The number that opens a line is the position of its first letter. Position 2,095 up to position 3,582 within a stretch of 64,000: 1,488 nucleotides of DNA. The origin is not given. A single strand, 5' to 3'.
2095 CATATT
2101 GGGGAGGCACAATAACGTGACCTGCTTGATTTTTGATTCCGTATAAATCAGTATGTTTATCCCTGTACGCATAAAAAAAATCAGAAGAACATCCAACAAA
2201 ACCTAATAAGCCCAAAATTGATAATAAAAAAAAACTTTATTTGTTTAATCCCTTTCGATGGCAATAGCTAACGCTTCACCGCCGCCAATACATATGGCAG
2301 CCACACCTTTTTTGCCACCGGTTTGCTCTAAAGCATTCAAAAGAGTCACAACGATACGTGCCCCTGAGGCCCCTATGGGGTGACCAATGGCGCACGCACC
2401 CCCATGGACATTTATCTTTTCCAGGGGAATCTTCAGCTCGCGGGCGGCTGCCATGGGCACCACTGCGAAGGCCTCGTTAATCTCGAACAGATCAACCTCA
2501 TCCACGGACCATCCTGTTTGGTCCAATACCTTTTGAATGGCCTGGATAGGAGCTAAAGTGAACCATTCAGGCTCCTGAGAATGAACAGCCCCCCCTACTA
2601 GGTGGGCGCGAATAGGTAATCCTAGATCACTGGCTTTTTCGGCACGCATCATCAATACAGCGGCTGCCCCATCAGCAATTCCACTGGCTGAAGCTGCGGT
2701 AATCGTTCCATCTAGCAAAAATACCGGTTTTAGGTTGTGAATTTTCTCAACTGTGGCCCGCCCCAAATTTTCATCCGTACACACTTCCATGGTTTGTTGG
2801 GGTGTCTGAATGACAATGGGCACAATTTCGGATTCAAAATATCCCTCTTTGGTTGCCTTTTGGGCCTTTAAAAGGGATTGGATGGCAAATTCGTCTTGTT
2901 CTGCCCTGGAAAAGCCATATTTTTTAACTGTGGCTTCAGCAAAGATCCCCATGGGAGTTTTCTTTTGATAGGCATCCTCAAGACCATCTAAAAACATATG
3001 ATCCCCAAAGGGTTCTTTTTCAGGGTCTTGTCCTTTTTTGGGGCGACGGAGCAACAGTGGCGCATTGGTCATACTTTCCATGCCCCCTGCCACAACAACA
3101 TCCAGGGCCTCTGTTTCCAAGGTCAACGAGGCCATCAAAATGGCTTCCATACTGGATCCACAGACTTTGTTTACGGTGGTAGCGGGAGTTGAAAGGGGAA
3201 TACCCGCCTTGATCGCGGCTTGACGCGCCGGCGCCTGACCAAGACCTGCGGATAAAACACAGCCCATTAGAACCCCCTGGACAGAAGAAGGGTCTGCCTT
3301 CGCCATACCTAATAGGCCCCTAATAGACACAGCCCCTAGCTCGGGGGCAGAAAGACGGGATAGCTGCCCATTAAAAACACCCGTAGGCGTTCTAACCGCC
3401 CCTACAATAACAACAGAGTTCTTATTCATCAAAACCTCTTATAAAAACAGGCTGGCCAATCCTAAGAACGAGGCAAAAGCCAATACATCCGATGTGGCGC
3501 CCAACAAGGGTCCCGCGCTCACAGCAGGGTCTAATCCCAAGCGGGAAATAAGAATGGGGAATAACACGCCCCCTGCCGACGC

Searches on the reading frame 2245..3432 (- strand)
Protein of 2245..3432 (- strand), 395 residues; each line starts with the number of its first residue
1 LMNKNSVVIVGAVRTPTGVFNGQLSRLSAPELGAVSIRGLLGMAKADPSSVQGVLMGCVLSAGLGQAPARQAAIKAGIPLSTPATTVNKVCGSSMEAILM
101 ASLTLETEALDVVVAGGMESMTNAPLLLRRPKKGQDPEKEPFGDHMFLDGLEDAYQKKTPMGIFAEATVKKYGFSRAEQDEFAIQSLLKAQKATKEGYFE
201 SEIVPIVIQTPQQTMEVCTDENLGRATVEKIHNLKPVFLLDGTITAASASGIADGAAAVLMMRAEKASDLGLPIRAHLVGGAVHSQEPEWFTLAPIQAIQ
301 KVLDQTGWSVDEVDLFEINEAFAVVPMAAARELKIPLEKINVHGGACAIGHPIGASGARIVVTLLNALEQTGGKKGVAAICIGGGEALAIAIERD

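Call 6: search_protein_families(library=pfam, proteins=[window:2245-3432:-], max_evalue=0.01)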
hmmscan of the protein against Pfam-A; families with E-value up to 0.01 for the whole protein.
window:2245-3432:- (395 aa): 3 families
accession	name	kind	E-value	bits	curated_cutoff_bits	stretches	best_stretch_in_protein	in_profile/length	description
PF00108.29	Thiolase_N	-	1.9e-80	270.4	26.4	1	7-264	1-259/260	Thiolase, N-terminal domain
PF02803.24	Thiolase_C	-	1.1e-44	151.4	27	1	274-394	3-123/123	Thiolase, C-terminal domain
PF22691.2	Thiolase_C_1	-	0.00028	21.1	28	0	283-333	8-58/144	Thiolase C-terminal domain-like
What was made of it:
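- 2245..3432 (-): Intact thiolase (acetyl-CoA acetyltransferase). The real start is probably ATG 3429 (394 aa; NCBI MFN7662411.1). Pfam Thiolase_N E 1.9e-80 and Thiolase_C E 1.1e-44 (call 6).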

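Call 8: find_homologous_proteins(query=window:2245-3432:-, max_evalue=1e-50)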
Query window:2245-3432:- (395 aa): 8000 proteins with E <= 1e-50 among 8000 candidates; the best 120 are listed.
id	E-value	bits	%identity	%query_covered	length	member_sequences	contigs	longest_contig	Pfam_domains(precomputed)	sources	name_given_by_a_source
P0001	1.1e-242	823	96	100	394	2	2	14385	PF02803.25,PF00108.30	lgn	-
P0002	1.2e-221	754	88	100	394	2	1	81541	PF02803.25,PF00108.30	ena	-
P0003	8.1e-213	725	85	100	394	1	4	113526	PF02803.25,PF00108.30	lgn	-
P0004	1.2e-197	675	80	99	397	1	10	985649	PF02803.25,PF00108.30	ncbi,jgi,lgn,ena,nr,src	ncbi:MAG: acetyl-CoA acetyltransferase [Alphaproteobacteria bacterium RIFCSPHIGHO2_01_FULL_41_14]|nr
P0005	2.3e-194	664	77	100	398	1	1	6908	PF02803.25,PF00108.30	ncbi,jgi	jgi:acetyl-CoA C-acetyltransferase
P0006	5.5e-187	640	75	99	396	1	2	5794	PF02803.25,PF00108.30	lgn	-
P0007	6.2e-187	639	74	99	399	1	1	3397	PF02803.25,PF00108.30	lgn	-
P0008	4.1e-185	633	75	99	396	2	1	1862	PF02803.25,PF00108.30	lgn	-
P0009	1.3e-182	625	74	99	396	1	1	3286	PF02803.25,PF00108.30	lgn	-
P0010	3.4e-182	624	74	99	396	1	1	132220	PF02803.25,PF00108.30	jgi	jgi:acetyl-CoA C-acetyltransferase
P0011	1.4e-181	622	71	99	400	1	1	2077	PF02803.25,PF00108.30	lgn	-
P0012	1.4e-179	615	71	99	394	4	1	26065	PF02803.25,PF00108.30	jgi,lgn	jgi:acetyl-CoA C-acetyltransferase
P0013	2.3e-161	555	68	99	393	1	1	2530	PF02803.25,PF00108.30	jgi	jgi:acetyl-CoA C-acetyltransferase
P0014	2.5e-152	526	61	99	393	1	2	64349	PF02803.25,PF00108.30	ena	-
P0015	1.4e-151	523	61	99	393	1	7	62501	PF02803.25,PF00108.30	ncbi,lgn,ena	-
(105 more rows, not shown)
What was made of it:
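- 2245..3432 (-): 96% aa to P0001 (call 8).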

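Call 9: find_encoding_contigs(protein=P0001, flank=10000, max_places=3)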
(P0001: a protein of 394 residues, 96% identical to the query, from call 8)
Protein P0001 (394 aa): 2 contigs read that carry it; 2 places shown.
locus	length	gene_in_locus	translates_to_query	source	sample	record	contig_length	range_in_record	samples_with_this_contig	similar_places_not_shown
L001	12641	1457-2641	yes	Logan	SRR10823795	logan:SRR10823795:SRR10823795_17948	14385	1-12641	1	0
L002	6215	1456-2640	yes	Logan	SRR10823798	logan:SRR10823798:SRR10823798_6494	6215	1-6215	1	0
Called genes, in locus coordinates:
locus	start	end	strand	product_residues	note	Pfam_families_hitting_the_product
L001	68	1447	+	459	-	PF03448:MgtE_N, PF00571:CBS, PF01769:MgtE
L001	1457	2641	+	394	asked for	PF00108:Thiolase_N, PF02803:Thiolase_C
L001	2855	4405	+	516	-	PF05496:RuvB_N (faint), PF13177:DNA_pol3_delta2, PF07728:AAA_5 (weak), PF13401:AAA_22 (weak), PF00004:AAA (weak), PF22608:DNAX_ATPase_lid, PF12169:DNA_pol3_gamma3, PF12362:DUF3646, +2 more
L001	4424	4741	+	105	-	PF02575:YbaB_DNA_bd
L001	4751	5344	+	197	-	PF21176:RecR_HhH, PF01751:Toprim (weak), PF13662:Toprim_4, PF21175:RecR_C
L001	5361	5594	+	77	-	-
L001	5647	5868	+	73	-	-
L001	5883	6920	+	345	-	PF00378:ECH_1, PF16113:ECH_2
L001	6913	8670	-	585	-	PF01368:DHH, PF02272:DHHA1, PF17768:RecJ_OB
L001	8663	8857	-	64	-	-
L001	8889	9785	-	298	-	PF00892:EamA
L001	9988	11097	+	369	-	PF25919:BSH_CusB (faint), PF00364:Biotin_lipoyl (faint), PF25917:BSH_RND (weak), PF25973:BSH_CzcB (weak), PF25984:BSH_YknX (weak), PF25954:Beta-barrel_RND_2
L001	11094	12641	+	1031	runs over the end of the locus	PF00873:ACR_tran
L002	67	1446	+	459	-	PF03448:MgtE_N, PF00571:CBS, PF01769:MgtE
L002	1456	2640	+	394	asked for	PF00108:Thiolase_N, PF02803:Thiolase_C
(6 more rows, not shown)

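Call 10: find_encoding_contigs(protein=P0002, flank=10000, max_places=3)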
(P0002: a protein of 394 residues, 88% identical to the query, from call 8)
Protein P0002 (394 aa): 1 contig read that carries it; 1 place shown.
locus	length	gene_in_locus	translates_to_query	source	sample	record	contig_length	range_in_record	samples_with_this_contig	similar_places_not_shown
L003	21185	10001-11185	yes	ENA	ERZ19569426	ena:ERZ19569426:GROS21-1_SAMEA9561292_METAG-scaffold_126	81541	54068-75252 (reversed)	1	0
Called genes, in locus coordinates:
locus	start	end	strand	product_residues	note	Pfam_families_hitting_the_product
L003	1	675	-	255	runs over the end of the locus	PF20143:NAD_kinase_C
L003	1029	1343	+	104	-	PF00420:Oxidored_q2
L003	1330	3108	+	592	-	PF00361:Proton_antipo_M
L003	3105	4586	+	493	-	-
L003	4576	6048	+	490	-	PF00361:Proton_antipo_M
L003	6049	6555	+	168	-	-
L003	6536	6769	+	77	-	-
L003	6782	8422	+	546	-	PF00753:Lactamase_B, PF12706:Lactamase_B_2, PF22505:RNase_J_b_CASP, PF07521:RMMBL, PF17770:RNase_J_C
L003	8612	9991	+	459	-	PF03448:MgtE_N, PF00571:CBS, PF01769:MgtE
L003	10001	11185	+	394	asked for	PF00108:Thiolase_N, PF02803:Thiolase_C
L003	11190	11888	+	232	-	PF14903:WG_beta_rep (faint)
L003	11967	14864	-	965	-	-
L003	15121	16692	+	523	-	PF05496:RuvB_N (faint), PF13177:DNA_pol3_delta2, PF07728:AAA_5 (faint), PF13401:AAA_22, PF00004:AAA (weak), PF22608:DNAX_ATPase_lid, PF12169:DNA_pol3_gamma3, PF12362:DUF3646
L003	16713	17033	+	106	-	PF02575:YbaB_DNA_bd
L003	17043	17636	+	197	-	PF21176:RecR_HhH, PF01751:Toprim (weak), PF13662:Toprim_4, PF21175:RecR_C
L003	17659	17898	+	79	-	-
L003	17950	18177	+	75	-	-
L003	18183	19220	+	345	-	PF00378:ECH_1, PF16113:ECH_2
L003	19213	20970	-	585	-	PF01368:DHH, PF02272:DHHA1, PF17768:RecJ_OB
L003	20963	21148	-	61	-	-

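Call 11: find_encoding_contigs(protein=P0003, flank=10000, max_places=3)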
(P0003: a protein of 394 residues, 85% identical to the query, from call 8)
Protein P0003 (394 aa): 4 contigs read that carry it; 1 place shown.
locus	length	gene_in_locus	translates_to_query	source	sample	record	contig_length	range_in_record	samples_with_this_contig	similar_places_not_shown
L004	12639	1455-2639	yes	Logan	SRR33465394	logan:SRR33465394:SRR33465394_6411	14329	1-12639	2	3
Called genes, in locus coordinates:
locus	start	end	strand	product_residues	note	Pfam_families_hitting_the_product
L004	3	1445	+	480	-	?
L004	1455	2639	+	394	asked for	PF00108:Thiolase_N, PF02803:Thiolase_C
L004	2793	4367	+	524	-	PF05496:RuvB_N (faint), PF13177:DNA_pol3_delta2, PF00004:AAA, PF07728:AAA_5 (weak), PF13401:AAA_22 (weak), PF22608:DNAX_ATPase_lid, PF12169:DNA_pol3_gamma3, PF12362:DUF3646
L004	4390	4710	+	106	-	PF02575:YbaB_DNA_bd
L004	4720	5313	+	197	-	PF21176:RecR_HhH, PF01751:Toprim (weak), PF13662:Toprim_4, PF21175:RecR_C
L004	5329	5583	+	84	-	-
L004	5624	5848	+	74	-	-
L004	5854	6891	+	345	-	PF00378:ECH_1, PF16113:ECH_2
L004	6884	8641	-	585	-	PF01368:DHH, PF02272:DHHA1, PF17768:RecJ_OB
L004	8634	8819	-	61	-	-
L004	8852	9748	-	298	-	PF00892:EamA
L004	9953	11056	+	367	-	PF00364:Biotin_lipoyl (faint), PF25917:BSH_RND (weak), PF25919:BSH_CusB, PF25973:BSH_CzcB (weak), PF25984:BSH_YknX (weak)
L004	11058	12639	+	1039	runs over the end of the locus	PF00873:ACR_tran, PF03176:MMPL (faint)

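Call 12: find_encoding_contigs(protein=P0004, flank=10000, max_places=2)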
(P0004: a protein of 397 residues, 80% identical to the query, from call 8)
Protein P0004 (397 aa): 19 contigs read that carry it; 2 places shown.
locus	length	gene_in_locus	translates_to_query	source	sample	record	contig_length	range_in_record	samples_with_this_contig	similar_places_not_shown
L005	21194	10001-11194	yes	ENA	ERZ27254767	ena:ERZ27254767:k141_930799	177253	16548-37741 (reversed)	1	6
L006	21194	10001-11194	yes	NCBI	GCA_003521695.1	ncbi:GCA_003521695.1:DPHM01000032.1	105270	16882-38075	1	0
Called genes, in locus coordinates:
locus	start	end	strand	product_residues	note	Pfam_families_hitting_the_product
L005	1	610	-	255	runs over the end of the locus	PF20143:NAD_kinase_C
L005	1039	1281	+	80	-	PF00420:Oxidored_q2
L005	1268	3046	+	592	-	PF00361:Proton_antipo_M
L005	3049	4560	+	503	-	PF01059:Oxidored_q5_N (weak), PF00361:Proton_antipo_M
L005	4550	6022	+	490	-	PF00361:Proton_antipo_M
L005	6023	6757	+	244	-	PF03099:BPL_LplA_LipB, PF02237:BPL_C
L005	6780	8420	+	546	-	PF00753:Lactamase_B, PF12706:Lactamase_B_2, PF22505:RNase_J_b_CASP, PF07521:RMMBL, PF17770:RNase_J_C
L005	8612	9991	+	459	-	PF03448:MgtE_N, PF00571:CBS, PF01769:MgtE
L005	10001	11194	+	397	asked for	PF00108:Thiolase_N, PF02803:Thiolase_C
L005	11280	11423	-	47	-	-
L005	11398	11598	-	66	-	-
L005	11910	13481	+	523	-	PF05496:RuvB_N (weak), PF13177:DNA_pol3_delta2, PF00004:AAA, PF07728:AAA_5 (weak), PF13401:AAA_22 (weak), PF22608:DNAX_ATPase_lid, PF12169:DNA_pol3_gamma3, PF12362:DUF3646, +1 more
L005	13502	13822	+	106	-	PF02575:YbaB_DNA_bd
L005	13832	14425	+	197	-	PF21176:RecR_HhH, PF02132:RecR_ZnF (faint), PF01751:Toprim (weak), PF13662:Toprim_4, PF21175:RecR_C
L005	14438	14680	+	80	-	-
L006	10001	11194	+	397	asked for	PF00108:Thiolase_N, PF02803:Thiolase_C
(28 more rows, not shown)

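Call 25: find_related_loci(query=A2, collection=genome_contigs, flank=10000)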
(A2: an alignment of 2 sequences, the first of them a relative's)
Query A2 (965 aa) in genome_contigs; peptide patterns used: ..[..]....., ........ (x = any residue, [..] = any of these).
14 stretches matched a pattern, but none encodes a relative of the query by tblastn (E <= 1e-3).

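Call 26: find_related_loci(query=A2, collection=metagenome_contigs, flank=10000)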
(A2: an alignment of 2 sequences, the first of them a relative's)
Query A2 (965 aa) in metagenome_contigs; peptide patterns used: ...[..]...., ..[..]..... (x = any residue, [..] = any of these).
132 stretches matched a pattern, but none encodes a relative of the query by tblastn (E <= 1e-3).
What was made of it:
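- Tried and rejected: Scans for big-ORF relatives in GTDB genomes and JGI metagenomes found nothing (calls 25, 26).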

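Call 27: find_homologous_proteins(query=A2, max_evalue=0.001)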
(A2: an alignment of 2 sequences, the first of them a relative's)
Query A2 (2 sequences) (965 aa, profile of the alignment): 3 proteins with E <= 0.001 among 8000 candidates.
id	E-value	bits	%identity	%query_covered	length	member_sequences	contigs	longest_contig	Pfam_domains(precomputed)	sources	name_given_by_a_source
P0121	0.0e+0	2139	100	100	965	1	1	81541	-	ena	-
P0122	0.0e+0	1235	45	72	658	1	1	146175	-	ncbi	ncbi:MAG: hypothetical protein ACK5PQ_01615 [Alphaproteobacteria bacterium]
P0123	1.8e-143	498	82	28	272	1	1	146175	-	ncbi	ncbi:MAG: hypothetical protein ACK5PQ_01610 [Alphaproteobacteria bacterium]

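Call 28: find_encoding_contigs(protein=P0122, flank=10000, max_places=3)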
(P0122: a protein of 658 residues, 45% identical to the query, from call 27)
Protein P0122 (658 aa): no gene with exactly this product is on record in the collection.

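Call 30: find_encoding_contigs(protein=P0123, flank=10000, max_places=3)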
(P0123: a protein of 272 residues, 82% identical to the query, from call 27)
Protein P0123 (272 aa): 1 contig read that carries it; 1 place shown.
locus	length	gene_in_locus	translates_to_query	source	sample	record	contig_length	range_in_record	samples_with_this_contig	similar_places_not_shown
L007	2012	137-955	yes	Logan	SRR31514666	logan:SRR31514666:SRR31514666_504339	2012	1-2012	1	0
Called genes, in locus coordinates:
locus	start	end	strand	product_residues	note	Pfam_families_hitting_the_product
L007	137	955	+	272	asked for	-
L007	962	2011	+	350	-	?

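Call 39: find_related_loci(query=window:2245-3429:-, collection=genome_contigs, flank=6000)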
Query window:2245-3429:- (394 aa) in genome_contigs; peptide patterns used: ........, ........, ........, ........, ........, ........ (x = any residue, [..] = any of these).
600 stretches matched a pattern (row limit reached: there are more); 597 encode a relative of the query (tblastn E <= 1e-3); the best 80 are kept; 80 distinct loci.
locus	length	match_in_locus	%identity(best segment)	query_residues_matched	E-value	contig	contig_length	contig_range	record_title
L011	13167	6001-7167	57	4-392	4e-139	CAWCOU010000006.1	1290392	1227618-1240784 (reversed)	MAG: uncultured Gammaproteobacteria bacterium isolate MFD09495.bin.1.55 genome assembly, contig: contig_4136, whole geno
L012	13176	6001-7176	56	2-393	1e-138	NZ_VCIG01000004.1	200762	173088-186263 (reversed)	Ochrobactrum sp. CGA5 NODE_4_length_200616_cov_85.772720, whole genome shotgun sequence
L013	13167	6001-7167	56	4-394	4e-138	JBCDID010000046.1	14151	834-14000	MAG: Pseudomonadota bacterium isolate P01_H01_bin.171 k141_283214_length_14151_cov_10.0000, whole genome shotgun sequenc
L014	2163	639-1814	55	1-392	1e-146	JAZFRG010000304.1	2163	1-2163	MAG: Sphingomonadales bacterium isolate MT4bin.3 MT4bin.3_304, whole genome shotgun sequence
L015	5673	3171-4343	57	1-392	3e-137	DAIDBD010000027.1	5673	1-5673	MAG TPA_asm: Herminiimonas sp. isolate clean1857 k141_350540, whole genome shotgun sequence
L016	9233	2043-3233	56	1-392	2e-136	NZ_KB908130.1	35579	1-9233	Massilia niastensis DSM 21313 H162DRAFT_scaffold00055.55, whole genome shotgun sequence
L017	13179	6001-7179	54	1-393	1e-135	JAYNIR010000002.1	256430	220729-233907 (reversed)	MAG: Rhodospirillaceae bacterium isolate 139544_COM_metabat_bins_2.tsv.187 NODE_10_length_256430_cov_14.109305, whole ge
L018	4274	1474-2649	56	1-392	5e-138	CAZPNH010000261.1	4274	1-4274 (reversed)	MAG TPA_asm: uncultured Bordetella sp. isolate binchicken_co54_428 genome assembly, contig: NODE_40633_length_4274_cov_5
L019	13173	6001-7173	55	4-394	3e-135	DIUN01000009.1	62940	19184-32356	MAG TPA_asm: Sphingomonadales bacterium UBA6157 UBA6157_contig_14956, whole genome shotgun sequence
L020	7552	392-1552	53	4-394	6e-135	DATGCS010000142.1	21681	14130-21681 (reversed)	MAG TPA_asm: Wenzhouxiangellaceae bacterium isolate SMAG_U9654 k141_504476, whole genome shotgun sequence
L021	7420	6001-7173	56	2-392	1e-134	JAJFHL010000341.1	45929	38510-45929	MAG: Hyphomicrobiales bacterium isolate OFTM207 OFTM207_340, whole genome shotgun sequence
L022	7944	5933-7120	55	1-392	1e-134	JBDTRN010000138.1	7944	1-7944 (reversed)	MAG: Betaproteobacteria bacterium isolate cluster3_bin.248 NODE_44962_length_7944_cov_6.747750, whole genome shotgun seq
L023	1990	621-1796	54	1-392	4e-144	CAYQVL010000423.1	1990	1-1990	MAG TPA_asm: uncultured Sphingomonadaceae bacterium isolate SRP118108_co4_32 genome assembly, contig: NODE_86667_length_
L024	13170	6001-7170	53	4-392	4e-134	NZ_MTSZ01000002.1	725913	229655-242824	Kiloniella majae strain M56.1 Contig2, whole genome shotgun sequence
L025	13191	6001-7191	55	1-392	3e-134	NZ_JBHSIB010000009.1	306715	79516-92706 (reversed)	Massilia sp. GCM10023247 strain CGMCC 1.19029 GCM70023247_28, whole genome shotgun sequence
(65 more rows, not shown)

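Call 51: list_cluster_members(proteins=[window:2248-3429:-, window:1315-1539:-, P0125])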
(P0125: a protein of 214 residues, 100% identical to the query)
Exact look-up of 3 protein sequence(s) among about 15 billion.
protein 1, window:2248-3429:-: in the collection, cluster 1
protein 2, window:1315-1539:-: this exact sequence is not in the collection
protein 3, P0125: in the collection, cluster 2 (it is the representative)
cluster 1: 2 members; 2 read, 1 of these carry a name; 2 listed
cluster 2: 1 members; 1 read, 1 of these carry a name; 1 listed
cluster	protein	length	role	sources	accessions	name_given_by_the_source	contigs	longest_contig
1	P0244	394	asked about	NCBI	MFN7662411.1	MAG: thiolase family protein [Alphaproteobacteria bacterium]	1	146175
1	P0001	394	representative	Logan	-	-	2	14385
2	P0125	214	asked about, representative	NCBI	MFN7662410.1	MAG: WG repeat-containing protein [Alphaproteobacteria bacterium]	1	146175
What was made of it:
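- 2245..3432 (-): Exact match to the NCBI MAG protein (call 51).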

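Call 52: find_encoding_contigs(protein=P0244, flank=10000, max_places=2)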
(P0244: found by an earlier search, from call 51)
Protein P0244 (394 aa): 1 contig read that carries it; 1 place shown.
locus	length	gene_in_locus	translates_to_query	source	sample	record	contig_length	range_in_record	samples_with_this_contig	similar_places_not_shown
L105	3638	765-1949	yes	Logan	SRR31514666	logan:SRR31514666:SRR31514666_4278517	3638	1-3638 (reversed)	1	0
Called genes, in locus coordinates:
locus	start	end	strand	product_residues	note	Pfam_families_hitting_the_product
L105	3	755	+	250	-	?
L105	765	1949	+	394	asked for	PF00108:Thiolase_N, PF02803:Thiolase_C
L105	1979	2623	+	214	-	PF14903:WG_beta_rep (weak)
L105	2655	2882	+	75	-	PF02803:Thiolase_C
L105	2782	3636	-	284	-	?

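Call 66: search_protein_families(library=pfam, proteins=[P0121, P0122, P0123], max_evalue=1)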
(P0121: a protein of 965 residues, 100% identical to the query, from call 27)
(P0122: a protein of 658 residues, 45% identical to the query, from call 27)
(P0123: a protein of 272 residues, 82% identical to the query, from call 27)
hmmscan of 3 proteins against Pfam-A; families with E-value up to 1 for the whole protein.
P0121 (965 aa): 0 families

P0122 (658 aa): 1 family
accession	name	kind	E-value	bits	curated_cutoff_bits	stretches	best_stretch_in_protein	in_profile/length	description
PF22027.1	NS3_helicase_C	-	0.25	11.9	28.5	1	140-183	14-57/141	NS3 RNA helicase, C-terminal helical domain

P0123 (272 aa): 0 families

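Call 67: search_solved_structures(query=P0121, max_evalue=1)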
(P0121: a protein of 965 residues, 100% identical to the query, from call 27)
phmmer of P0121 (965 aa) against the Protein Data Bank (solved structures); distinct sequences matched with E-value up to 1: 1.
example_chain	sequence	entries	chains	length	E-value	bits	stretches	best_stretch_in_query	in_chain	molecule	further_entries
2oas_A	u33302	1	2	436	0.11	13.8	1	180-226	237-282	4-hydroxybutyrate coenzyme A transferase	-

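Call 76: search_protein_representatives(protein=P0121)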
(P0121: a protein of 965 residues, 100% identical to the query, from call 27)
Query: 965 residues. Proteins with E-value up to 0.001 (for the whole library): 39; up to 1e-10: 13; up to 1e-30: 7. The best 39 are listed.
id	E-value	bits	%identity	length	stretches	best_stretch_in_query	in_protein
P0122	3.6e-178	611.2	48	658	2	277-781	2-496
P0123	1.0e-147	510.3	82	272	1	1-272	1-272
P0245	2.6e-71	257.5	35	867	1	3-563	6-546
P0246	2.1e-56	208.1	32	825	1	43-653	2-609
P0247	1.1e-54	202.5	29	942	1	3-649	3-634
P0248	1.9e-43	165.3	28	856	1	4-637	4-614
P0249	9.4e-38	146.4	35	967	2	204-466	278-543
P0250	4.8e-20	87.8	46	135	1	7-133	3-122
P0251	3.7e-18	81.6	29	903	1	85-485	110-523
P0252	1.2e-15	73.2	30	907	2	239-465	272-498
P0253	7.8e-13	63.9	29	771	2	263-486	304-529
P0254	1.4e-12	63.1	26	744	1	12-469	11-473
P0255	6.9e-12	60.8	31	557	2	266-470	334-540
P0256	4.0e-10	55.0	31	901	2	235-465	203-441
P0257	4.3e-10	54.9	30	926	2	260-462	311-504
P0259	7.2e-09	50.8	29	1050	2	239-561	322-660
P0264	5.5e-08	47.9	30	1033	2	263-461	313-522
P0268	4.7e-07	44.8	30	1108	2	361-473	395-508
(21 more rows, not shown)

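Call 77: search_protein_families(library=pfam, proteins=[P0245, P0246, P0247, P0248, P0249, P0251, P0252, P0259, P0264, P0268], max_evalue=0.01)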
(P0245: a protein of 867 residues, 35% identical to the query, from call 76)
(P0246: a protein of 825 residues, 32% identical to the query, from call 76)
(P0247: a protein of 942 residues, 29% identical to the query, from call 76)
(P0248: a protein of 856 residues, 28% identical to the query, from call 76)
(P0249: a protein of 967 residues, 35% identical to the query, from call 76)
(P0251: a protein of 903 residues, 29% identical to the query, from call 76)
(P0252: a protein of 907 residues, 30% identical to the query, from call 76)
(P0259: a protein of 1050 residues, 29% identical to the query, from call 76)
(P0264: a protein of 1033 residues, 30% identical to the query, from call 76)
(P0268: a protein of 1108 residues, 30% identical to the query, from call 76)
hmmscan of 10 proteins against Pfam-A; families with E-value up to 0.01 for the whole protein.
P0245 (867 aa): 0 families

P0246 (825 aa): 0 families

P0247 (942 aa): 0 families

P0248 (856 aa): 0 families

P0249 (967 aa): 0 families

P0251 (903 aa): 0 families

P0252 (907 aa): 0 families

P0259 (1050 aa): 0 families

P0264 (1033 aa): 0 families

P0268 (1108 aa): 0 families
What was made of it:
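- Tried and rejected: The big ORF has no Pfam or PDB sequence hit (calls 66, 67, 77).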

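Call 87: predict_structure(alignment_id=A5)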
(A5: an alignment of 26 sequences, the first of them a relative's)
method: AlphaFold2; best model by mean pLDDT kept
length: 965 residues; sequences in the alignment: 26
mean_pLDDT: 78.3   pTM: 0.78
mean pLDDT of the five models: 78.3, 77.8, 75.9, 75.3, 73.5
residues with pLDDT >= 90: 295; 70-90: 418; 50-70: 175; < 50: 77
segments of 3 or more residues with pLDDT < 50: 193-198, 567-577, 683-706, 782-798, 917-920, 935-937, 958-965
pLDDT, mean of each block of 10 residues (from residue 1): 85 57 85 94 91 92 68 70 84 94 86 91 96 78 92 86 91 91 82 49 76 74 90 88 94 77 93 92 96 93 89 93 92 92 86 84 83 94 85 93 94 84 92 87 86 95 91 94 93 81 81 90 86 75 83 84 63 44 70 80 88 85 89 91 81 80 85 81 42 33 53 64 54 68 63 62 58 60 40 44 59 75 73 66 87 82 83 88 76 73 75 54 57 56 79 54 32
secondary structure, 60 per line:
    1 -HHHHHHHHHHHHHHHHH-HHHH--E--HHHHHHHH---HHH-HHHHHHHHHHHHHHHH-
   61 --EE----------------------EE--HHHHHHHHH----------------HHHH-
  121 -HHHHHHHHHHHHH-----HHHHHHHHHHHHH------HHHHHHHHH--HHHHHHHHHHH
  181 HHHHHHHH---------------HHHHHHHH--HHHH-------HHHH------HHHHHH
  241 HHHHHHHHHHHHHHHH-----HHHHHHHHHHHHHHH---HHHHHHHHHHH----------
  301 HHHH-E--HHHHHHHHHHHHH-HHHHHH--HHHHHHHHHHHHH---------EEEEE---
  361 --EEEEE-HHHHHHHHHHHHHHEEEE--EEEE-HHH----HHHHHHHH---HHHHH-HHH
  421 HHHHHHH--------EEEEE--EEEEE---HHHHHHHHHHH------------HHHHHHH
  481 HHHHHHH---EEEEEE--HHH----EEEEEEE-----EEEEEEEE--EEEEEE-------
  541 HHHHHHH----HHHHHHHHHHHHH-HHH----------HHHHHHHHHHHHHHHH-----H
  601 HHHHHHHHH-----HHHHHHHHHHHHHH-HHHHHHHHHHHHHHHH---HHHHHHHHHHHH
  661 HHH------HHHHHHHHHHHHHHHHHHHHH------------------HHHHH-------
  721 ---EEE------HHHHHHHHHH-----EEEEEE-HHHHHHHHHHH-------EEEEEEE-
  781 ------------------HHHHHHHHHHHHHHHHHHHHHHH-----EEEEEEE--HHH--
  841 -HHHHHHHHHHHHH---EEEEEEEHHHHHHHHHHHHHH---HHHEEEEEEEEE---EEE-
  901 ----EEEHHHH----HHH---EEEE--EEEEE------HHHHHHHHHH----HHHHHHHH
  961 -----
elements in order (helices of 4 or more, strands of 3 or more residues): H2-18 H20-23 H29-36 H44-59 H91-99 H116-119 H122-134 H140-152 H159-167 H170-188 H204-211 H214-217 H225-228 H235-256 H262-276 H280-290 H301-304 H309-321 H323-328 H331-343 E353-357 E363-367 H369-382 E383-386 E389-392 H401-408 H412-416 H418-427 E436-440 E443-447 H451-461 H474-487 E491-496 E506-512 E518-525 E528-533 H541-547 H552-564 H579-594 H600-609 H615-628 H630-645 H649-663 H670-690 H709-713 E724-726 H733-742 E748-753 H755-765 E773-779 H799-821 E827-833 H842-854 E858-864 H865-878 E885-893 E897-899 E905-907 H908-911 E922-925 E928-932 H939-948 H953-960
